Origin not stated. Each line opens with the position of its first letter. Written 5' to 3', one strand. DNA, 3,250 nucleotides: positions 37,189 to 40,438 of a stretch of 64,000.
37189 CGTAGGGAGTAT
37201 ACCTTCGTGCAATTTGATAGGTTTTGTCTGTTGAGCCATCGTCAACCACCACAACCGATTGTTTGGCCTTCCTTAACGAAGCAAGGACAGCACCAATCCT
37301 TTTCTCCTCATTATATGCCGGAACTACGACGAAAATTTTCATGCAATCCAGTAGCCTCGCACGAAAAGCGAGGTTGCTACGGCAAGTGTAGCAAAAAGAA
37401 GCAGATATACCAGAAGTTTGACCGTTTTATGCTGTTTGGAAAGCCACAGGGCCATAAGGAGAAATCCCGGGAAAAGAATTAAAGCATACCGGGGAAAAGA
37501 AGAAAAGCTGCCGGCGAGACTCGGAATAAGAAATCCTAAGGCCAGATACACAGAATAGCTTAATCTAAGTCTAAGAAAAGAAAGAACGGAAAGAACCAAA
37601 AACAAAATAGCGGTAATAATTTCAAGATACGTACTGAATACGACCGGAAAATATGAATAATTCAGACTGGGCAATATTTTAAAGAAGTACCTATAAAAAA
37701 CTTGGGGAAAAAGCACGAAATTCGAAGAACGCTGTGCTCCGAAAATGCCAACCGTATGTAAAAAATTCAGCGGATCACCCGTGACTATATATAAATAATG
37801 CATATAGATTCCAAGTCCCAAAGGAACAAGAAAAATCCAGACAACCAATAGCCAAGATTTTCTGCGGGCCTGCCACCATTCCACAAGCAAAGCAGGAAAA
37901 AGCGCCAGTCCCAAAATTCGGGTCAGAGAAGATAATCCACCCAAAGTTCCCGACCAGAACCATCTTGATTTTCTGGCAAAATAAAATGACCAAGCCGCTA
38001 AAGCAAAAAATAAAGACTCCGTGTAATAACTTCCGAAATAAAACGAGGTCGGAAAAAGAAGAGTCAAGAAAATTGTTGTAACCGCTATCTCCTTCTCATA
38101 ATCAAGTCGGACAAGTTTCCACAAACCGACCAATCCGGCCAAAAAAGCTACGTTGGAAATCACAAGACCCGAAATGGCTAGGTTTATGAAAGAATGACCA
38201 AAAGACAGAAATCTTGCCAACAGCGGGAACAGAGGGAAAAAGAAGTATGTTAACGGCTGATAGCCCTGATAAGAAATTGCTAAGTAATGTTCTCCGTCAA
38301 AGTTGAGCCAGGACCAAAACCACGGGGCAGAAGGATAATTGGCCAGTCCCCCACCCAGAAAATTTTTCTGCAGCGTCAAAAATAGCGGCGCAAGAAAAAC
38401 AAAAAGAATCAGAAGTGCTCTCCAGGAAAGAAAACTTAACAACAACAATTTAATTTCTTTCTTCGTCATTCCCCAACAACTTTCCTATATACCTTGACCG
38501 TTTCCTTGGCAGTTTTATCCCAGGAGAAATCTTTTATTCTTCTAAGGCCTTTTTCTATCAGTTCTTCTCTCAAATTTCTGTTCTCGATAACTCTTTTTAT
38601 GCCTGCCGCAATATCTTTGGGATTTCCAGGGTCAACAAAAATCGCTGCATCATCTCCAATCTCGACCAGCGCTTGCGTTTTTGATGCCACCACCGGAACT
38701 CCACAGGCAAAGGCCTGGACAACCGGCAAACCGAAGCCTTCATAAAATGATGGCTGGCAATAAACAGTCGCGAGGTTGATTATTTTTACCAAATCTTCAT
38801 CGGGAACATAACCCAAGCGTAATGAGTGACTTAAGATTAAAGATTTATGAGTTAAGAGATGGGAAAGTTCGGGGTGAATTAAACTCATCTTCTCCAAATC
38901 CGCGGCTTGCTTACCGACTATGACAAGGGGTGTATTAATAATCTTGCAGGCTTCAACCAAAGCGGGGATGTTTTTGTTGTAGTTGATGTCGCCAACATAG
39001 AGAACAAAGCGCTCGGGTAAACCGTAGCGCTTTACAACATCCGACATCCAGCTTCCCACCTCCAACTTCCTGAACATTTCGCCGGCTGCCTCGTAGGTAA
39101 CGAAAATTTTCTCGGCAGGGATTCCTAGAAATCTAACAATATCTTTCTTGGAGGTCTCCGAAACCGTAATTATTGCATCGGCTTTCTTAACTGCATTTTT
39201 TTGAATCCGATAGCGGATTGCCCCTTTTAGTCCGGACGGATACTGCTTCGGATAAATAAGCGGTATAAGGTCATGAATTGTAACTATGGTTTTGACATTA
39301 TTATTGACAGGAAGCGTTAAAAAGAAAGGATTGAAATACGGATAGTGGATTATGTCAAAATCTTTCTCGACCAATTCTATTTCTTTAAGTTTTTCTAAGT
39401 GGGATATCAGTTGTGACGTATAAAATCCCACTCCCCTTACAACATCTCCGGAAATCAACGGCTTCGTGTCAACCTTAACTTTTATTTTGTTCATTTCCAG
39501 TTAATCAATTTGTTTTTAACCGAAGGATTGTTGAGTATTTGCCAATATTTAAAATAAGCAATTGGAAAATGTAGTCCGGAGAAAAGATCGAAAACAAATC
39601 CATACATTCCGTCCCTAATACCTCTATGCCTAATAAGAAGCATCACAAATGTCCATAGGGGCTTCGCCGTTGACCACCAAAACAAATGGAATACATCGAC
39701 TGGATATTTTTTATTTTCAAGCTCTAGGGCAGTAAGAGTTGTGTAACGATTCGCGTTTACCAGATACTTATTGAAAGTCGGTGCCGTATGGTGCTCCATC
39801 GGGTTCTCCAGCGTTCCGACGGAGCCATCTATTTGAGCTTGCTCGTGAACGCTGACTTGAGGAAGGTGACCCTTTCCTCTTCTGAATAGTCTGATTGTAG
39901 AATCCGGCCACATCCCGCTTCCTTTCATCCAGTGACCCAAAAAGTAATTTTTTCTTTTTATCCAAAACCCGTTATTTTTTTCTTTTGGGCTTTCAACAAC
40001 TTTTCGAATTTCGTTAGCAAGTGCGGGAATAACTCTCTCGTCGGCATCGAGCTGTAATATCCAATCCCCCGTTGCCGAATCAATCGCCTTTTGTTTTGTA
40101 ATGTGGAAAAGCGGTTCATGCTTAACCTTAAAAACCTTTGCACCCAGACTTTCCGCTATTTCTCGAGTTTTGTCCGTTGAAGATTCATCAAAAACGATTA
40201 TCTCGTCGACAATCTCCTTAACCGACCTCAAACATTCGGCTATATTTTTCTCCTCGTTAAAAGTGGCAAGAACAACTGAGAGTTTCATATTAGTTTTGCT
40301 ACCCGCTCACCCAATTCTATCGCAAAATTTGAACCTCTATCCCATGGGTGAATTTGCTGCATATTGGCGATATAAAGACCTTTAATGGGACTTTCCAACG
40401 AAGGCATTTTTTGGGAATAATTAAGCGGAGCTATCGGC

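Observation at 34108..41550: Nine-gene translationally coupled operon combining PIG-V-like mannosyltransferase, DPM1-like Dol-P-Man-type synthase, DUF2304-like partner, GT4/GT2s and an FAD oxidoreductase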

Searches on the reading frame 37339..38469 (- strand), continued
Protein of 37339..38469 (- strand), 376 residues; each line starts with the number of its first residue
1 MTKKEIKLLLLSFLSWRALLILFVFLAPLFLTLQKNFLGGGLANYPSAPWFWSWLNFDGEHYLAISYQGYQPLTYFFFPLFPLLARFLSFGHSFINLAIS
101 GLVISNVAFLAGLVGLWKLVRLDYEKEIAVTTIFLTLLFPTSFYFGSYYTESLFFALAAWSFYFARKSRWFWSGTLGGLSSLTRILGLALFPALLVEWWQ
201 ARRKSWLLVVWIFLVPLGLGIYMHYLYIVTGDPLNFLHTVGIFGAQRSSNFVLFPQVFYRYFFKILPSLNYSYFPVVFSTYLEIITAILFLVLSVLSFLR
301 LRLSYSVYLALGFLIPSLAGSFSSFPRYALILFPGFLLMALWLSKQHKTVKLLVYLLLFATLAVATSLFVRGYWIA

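Call 57: find_encoding_contigs(protein=P0107, flank=10000, max_places=1)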
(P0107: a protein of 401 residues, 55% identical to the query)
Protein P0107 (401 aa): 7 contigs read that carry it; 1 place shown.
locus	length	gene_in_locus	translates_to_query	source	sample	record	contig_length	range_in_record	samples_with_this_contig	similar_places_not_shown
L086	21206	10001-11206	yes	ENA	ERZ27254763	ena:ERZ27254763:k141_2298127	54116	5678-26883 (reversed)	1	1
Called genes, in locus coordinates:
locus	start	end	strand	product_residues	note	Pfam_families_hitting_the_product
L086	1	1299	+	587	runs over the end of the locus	-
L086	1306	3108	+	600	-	-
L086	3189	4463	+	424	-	PF01266:DAO (weak), PF01593:Amino_oxidase, PF13450:NAD_binding_8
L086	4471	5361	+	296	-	PF00535:Glycos_transf_2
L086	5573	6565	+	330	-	PF00155:Aminotran_1_2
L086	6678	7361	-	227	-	PF01797:Y1_Tnp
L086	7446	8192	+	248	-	PF00106:adh_short, PF01370:Epimerase (weak), PF08659:KR, PF13561:adh_short_C2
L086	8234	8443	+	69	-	-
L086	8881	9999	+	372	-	PF13439:Glyco_transf_4, PF13579:Glyco_trans_4_4, PF00534:Glycos_transf_1, PF13692:Glyco_trans_1_4, PF20706:GT4-conflict (weak), PF13524:Glyco_trans_1_2 (weak)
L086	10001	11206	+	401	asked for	-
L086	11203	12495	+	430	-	PF01943:Polysacc_synt, PF13440:Polysacc_synt_3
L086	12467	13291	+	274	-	PF00535:Glycos_transf_2, PF13641:Glyco_tranf_2_3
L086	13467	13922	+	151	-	-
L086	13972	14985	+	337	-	PF01370:Epimerase, PF16363:GDP_Man_Dehyd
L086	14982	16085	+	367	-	PF13439:Glyco_transf_4, PF20706:GT4-conflict, PF00534:Glycos_transf_1, PF13692:Glyco_trans_1_4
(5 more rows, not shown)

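Call 58: find_encoding_contigs(protein=P0084, flank=10000, max_places=1)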
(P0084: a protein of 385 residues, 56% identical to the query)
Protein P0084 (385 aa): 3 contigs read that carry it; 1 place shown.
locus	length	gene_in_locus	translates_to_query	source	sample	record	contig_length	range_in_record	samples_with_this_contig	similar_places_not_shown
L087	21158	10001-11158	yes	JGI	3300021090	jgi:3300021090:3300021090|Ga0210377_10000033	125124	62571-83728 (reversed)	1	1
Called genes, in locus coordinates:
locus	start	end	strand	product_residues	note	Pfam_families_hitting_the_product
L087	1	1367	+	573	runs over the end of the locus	-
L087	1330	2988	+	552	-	PF02366:PMT, PF13231:PMT_2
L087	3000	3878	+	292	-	PF00561:Abhydrolase_1, PF12146:Hydrolase_4, PF08538:DUF1749 (weak)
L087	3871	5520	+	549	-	PF02366:PMT, PF13231:PMT_2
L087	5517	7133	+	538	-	PF02366:PMT, PF13231:PMT_2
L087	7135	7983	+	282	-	PF00535:Glycos_transf_2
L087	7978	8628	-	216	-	PF08843:AbiEii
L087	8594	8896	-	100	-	PF21956:DUF6922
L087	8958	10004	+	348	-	PF13579:Glyco_trans_4_4 (weak), PF13439:Glyco_transf_4, PF00534:Glycos_transf_1, PF13692:Glyco_trans_1_4, PF20706:GT4-conflict (weak), PF13524:Glyco_trans_1_2 (weak)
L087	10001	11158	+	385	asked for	-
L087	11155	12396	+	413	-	PF01943:Polysacc_synt, PF13440:Polysacc_synt_3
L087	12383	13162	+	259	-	PF00535:Glycos_transf_2, PF10111:Glyco_tranf_2_2 (faint)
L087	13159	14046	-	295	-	PF13489:Methyltransf_23, PF07021:MetW (weak), PF08003:Methyltransf_9 (weak), PF13847:Methyltransf_31, PF08241:Methyltransf_11, PF08242:Methyltransf_12, PF13649:Methyltransf_25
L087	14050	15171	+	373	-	PF13439:Glyco_transf_4, PF20706:GT4-conflict, PF00534:Glycos_transf_1, PF13692:Glyco_trans_1_4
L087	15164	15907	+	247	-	PF01209:Ubie_methyltran, PF13489:Methyltransf_23, PF02353:CMAS, PF07021:MetW, PF13847:Methyltransf_31, PF08241:Methyltransf_11, PF08242:Methyltransf_12, PF13649:Methyltransf_25, +1 more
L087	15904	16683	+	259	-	PF05148:Methyltransf_8 (weak), PF01209:Ubie_methyltran, PF13489:Methyltransf_23 (weak), PF05175:MTS, PF13847:Methyltransf_31, PF08241:Methyltransf_11, PF08242:Methyltransf_12, PF13649:Methyltransf_25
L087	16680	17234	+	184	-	PF18915:DUF5667 (weak)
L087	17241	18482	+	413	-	PF13439:Glyco_transf_4, PF13579:Glyco_trans_4_4 (weak), PF13477:Glyco_trans_4_2, PF00534:Glycos_transf_1, PF13692:Glyco_trans_1_4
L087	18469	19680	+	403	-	PF01041:DegT_DnrJ_EryC1, PF00155:Aminotran_1_2, PF00266:Aminotran_5 (weak), PF01053:Cys_Met_Meta_PP (weak), PF01212:Beta_elim_lyase (weak)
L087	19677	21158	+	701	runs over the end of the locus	PF13231:PMT_2, PF02366:PMT (weak)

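Call 73: find_related_loci(query=A1, collection=metagenome_contigs, flank=10000)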
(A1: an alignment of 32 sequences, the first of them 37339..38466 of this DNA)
Query A1 (375 aa) in metagenome_contigs; peptide patterns used: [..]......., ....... (x = any residue, [..] = any of these).
600 stretches matched a pattern (row limit reached: there are more); 386 encode a relative of the query (tblastn E <= 1e-3); the best 80 are kept; 80 distinct loci.
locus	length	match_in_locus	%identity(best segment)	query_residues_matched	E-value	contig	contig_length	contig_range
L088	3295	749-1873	87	1-375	0e+0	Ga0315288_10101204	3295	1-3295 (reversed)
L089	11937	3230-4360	83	1-375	0e+0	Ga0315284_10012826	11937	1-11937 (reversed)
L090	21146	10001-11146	60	1-375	2e-148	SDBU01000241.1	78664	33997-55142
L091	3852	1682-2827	59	1-375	2e-150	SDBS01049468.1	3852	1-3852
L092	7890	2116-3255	58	1-375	3e-144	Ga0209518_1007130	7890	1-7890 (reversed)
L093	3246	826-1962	58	1-375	2e-149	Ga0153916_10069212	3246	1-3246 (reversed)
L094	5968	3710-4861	59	1-375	1e-143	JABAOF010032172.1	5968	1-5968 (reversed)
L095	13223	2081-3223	59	1-375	3e-140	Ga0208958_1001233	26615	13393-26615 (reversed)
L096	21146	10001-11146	60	1-375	7e-140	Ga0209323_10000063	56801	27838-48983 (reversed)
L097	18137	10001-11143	57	2-375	2e-139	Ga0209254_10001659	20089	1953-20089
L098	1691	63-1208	60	2-375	3e-150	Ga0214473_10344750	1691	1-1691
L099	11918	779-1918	58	3-375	2e-138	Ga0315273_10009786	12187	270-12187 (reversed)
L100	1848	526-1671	59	1-375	2e-149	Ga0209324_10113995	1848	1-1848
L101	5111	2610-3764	59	2-375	4e-140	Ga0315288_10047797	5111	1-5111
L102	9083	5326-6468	58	1-375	1e-138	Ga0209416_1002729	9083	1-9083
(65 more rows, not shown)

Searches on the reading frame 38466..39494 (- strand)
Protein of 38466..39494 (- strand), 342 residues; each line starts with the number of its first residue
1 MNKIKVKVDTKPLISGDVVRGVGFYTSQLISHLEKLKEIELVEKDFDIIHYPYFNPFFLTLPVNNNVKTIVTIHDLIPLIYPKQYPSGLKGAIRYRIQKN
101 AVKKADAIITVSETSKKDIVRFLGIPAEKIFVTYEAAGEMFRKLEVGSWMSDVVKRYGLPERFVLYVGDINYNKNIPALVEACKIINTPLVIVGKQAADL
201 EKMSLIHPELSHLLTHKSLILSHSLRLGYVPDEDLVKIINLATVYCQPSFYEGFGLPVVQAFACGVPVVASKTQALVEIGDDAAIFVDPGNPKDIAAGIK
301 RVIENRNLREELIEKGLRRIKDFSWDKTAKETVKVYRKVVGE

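Call 3: search_protein_families(library=pfam, proteins=[window:38466-39494:-], max_evalue=0.01)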
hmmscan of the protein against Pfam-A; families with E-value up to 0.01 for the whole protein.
window:38466-39494:- (342 aa): 6 families
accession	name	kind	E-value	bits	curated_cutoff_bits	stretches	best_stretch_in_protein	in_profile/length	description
PF00534.26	Glycos_transf_1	-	1.1e-29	103.6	26.4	1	161-316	15-169/172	Glycosyl transferases group 1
PF13692.12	Glyco_trans_1_4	-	4.3e-21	76.1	27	1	163-305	3-142/142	Glycosyl transferases group 1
PF13439.12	Glyco_transf_4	-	5.6e-15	56.2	28.5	1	39-134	71-163/170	Glycosyltransferase Family 4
PF13579.12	Glyco_trans_4_4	-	8.9e-10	39.6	29.7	1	42-132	68-154/158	Glycosyl transferase 4-like domain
PF13524.12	Glyco_trans_1_2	-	9.5e-07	29.3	25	1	226-331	31-141/144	Glycosyl transferase-like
PF20706.3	GT4-conflict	-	5.8e-06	26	26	1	233-329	273-382/385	Family 4 Glycosyltransferase in conflict systems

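Call 9: search_protein_families(library=ncbifam, proteins=[window:38466-39494:-], max_evalue=0.01)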
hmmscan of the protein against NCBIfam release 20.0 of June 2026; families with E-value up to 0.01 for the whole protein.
window:38466-39494:- (342 aa): 30 families (the best 25 are shown)
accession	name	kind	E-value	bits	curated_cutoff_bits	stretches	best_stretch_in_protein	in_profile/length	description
TIGR02149.1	glgA_Coryne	subfamily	1.2e-33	116.8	302.4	1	67-340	107-391/391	glycogen synthase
TIGR04047.1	MSMEG_0565_glyc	hypoth_equivalog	6.9e-27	94.5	259.85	1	96-337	130-372/373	MSMEG_0565 family glycosyltransferase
TIGR03449.1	mycothiol_MshA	equivalog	8.4e-20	71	462.5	1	92-340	152-404/406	D-inositol-3-phosphate glycosyltransferase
NF041010.1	glycosy_Agl16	equivalog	8.5e-16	57.7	575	1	55-338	93-350/352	glycosylation protein Agl16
NF038295.1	EPS_HpsP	equivalog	6.7e-15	55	550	1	151-339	195-387/388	hormogonium polysaccharide biosynthesis glycosyltransferase HpsP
NF047684.1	TeichurnBiosyTuaC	equivalog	2.2e-14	53.2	550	1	85-340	147-390/391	teichuronic acid biosynthesis protein TuaC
NF050063.1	ProtGlycPglJ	equivalog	5.5e-14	52.1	500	1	89-334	129-361/363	N-acetylgalactosamine-N,N'-diacetylbacillosaminyl-diphospho-undecaprenol 4-alpha-N-acetylgalactosaminyltransferase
TIGR04157.1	glyco_rSAM_CFB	subfamily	5.1e-13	48.8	400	1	95-282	160-341/406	TIGR04157 family glycosyltransferase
NF041876.1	EPS_EpsE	equivalog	2.4e-12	46.8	400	1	178-329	231-386/389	exopolysaccharide biosynthesis GT4 family glycosyltransferase EpsE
NF053787.1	GlcN_PG_synth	equivalog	4e-12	45.7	480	1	162-340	198-360/361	N-acetylglucosaminyl phosphatidylglycerol synthase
TIGR02468.1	sucrsPsyn_pln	equivalog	1.6e-11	42.8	1143.95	1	243-331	573-663/1051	sucrose-phosphate synthase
TIGR03999.1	thiol_BshA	equivalog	2.9e-11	42.9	273.7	1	97-340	137-374/375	N-acetyl-alpha-D-glucosaminyl L-malate synthase BshA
TIGR03088.1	stp2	hypoth_equivalog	1.8e-09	37.1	409.05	1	233-339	264-373/374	TIGR03088 family PEP-CTERM/XrtA system glycosyltransferase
TIGR04063.1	stp3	hypoth_equivalog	1.5e-08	34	442.05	1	90-340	139-396/397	TIGR04063 family PEP-CTERM/XrtA system glycosyltransferase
NF038298.1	EPS_HpsO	equivalog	1.6e-08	33.7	575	1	249-339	296-387/388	hormogonium polysaccharide biosynthesis glycosyltransferase HpsO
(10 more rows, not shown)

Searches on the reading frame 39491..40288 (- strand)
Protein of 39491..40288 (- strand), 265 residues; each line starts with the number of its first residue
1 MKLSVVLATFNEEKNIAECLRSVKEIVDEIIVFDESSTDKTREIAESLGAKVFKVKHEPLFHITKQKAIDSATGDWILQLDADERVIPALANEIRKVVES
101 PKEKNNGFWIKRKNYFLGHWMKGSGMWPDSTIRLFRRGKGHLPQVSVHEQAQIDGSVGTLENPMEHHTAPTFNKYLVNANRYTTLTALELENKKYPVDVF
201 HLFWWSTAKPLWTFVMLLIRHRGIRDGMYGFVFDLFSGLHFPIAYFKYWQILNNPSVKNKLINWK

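Call 3: search_protein_families(library=pfam, proteins=[window:39491-40288:-], max_evalue=0.01)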
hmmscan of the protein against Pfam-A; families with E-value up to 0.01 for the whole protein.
window:39491-40288:- (265 aa): 2 families
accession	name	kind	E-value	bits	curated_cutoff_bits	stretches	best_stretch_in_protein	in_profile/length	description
PF00535.33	Glycos_transf_2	-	1.2e-19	71.3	23.3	1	4-137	1-144/168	Glycosyl transferase family 2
PF13704.12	Glyco_tranf_2_4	-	2.8e-07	31.4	27.5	1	11-84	2-82/98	Glycosyl transferase family 2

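Call 9: search_protein_families(library=ncbifam, proteins=[window:39491-40288:-], max_evalue=0.01)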
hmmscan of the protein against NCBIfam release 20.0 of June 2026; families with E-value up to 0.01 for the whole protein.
window:39491-40288:- (265 aa): 15 families
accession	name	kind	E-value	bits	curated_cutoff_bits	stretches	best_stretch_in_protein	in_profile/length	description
TIGR04283.1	glyco_like_mftF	equivalog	5.3e-14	52.3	182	1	3-114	1-113/221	TIGR04283 family arsenosugar biosynthesis glycosyltransferase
TIGR04195.1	S_glycosyl_SunS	equivalog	1.3e-12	47.3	350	1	7-97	63-154/421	SunS family peptide S-glycosyltransferase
NF010496.0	PRK13915.1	equivalog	7.7e-10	38.3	262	1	2-57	32-93/307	glucosyl-3-phosphoglycerate synthase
TIGR04182.1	glyco_TIGR04182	equivalog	4.6e-08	32.8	325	1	4-93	3-92/293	S-layer glycoprotein N-glycosyltransferase AglJ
NF007482.0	PRK10073.1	equivalog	1.1e-07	31.2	423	1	2-94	7-106/334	glycosyltransferase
NF050050.1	ProtGlycPglI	equivalog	2.4e-07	30.4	500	1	2-126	3-136/306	GalNAc(5)-diNAcBac-PP-undecaprenol beta-1,3-glucosyltransferase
NF041391.1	DPhHxTase_Halo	equivalog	5.1e-06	25.6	375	1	8-84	2-79/213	dolichyl-phosphate hexose transferase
NF058614.1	PPMAGASynPpgS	equivalog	1.4e-05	24.7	370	1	5-54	4-53/226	polyprenyl-phospho-N-acetylgalactosaminyl synthase PpgS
NF047683.1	TeichurnBiosyTuaG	equivalog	1.8e-05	24.5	400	1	3-88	8-101/252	teichuronic acid biosynthesis protein TuaG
NF045692.1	OglycostaseCruG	equivalog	2.4e-05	23.5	600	1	2-98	42-152/386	2'-O-glycosyltransferase CruG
NF038302.1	EPS_HpsE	equivalog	4.5e-05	22.6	300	1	1-84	1-97/307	hormogonium polysaccharide biosynthesis glycosyltransferase HpsE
NF041875.1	EPS_EpsD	equivalog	0.00021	20.8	370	1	3-93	1-99/325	exopolysaccharide biosynthesis glycosyltransferase EpsD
TIGR03937.1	PgaC_IcaA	equivalog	0.00087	18.3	422.3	1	2-83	46-135/407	poly-beta-1,6-N-acetyl-D-glucosamine synthase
NF047588.1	GlcsyltransPgfSStrep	equivalog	0.0023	17.2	500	1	1-94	1-106/308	glycosyltransferase PgfS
NF053739.1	GlytfEpsEBac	equivalog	0.0031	16.6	450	1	2-87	2-96/265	glycosyltransferase EpsE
